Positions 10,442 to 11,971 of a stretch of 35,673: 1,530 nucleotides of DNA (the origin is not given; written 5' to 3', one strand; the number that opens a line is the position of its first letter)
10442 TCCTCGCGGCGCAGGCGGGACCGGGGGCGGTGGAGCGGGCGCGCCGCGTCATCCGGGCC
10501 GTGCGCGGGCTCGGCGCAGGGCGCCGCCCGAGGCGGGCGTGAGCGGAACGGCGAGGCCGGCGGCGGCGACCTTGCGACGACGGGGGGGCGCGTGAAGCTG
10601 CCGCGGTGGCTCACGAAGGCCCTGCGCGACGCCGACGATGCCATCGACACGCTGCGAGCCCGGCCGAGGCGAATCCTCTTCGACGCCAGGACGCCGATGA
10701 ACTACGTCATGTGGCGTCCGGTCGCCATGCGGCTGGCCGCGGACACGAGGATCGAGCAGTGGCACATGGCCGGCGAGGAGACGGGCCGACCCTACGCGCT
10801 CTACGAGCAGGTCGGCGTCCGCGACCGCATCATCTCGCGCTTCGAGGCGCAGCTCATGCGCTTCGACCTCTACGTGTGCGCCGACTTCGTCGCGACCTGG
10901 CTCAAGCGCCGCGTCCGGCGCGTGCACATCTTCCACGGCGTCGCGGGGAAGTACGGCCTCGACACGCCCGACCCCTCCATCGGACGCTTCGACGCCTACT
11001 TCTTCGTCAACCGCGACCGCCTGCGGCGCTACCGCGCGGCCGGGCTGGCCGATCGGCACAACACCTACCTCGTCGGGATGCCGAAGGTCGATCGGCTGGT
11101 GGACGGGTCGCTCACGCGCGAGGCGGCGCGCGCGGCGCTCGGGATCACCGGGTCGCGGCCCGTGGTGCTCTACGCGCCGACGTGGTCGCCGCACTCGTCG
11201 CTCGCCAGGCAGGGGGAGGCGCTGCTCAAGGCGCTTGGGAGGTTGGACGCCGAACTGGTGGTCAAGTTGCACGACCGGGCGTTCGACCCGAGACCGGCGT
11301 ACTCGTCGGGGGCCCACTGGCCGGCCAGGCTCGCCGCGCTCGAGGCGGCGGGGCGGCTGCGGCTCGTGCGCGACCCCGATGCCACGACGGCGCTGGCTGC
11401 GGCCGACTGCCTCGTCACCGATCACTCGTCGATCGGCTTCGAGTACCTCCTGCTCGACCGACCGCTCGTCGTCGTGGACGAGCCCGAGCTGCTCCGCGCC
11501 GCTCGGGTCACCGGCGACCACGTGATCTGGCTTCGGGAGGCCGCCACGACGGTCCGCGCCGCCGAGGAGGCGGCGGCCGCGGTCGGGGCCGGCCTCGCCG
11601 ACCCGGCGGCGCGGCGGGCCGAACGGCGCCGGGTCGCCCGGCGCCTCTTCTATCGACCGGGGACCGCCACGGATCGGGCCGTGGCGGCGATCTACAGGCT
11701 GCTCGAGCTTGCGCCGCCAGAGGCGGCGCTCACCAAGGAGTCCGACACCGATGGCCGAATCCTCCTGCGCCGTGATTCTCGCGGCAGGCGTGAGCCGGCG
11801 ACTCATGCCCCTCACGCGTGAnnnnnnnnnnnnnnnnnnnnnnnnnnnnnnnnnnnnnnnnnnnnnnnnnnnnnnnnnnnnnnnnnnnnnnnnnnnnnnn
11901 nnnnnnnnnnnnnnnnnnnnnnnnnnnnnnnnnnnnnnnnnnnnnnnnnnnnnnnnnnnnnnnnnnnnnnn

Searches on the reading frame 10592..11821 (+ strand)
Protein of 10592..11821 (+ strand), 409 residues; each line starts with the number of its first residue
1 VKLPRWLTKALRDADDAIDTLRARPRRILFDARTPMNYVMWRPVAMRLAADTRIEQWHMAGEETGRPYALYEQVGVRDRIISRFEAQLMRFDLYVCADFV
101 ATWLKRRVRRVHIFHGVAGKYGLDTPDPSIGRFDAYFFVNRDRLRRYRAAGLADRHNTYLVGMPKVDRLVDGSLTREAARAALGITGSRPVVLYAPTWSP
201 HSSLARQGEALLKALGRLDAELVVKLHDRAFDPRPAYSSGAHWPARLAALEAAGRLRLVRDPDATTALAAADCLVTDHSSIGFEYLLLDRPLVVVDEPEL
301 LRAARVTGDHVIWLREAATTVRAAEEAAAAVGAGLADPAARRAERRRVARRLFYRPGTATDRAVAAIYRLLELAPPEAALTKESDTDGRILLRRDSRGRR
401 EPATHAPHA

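Call 10: search_protein_families(library=pfam, proteins=[window:10592-11821:+], max_evalue=0.01)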
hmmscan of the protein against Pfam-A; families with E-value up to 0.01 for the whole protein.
window:10592-11821:+ (409 aa): 1 family
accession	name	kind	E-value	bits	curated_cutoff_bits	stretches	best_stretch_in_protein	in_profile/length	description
PF04464.20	Glyphos_transf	-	8.3e-17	61.6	22.1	1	149-295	151-292/367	CDP-Glycerol:Poly(glycerophosphate) glycerophosphotransferase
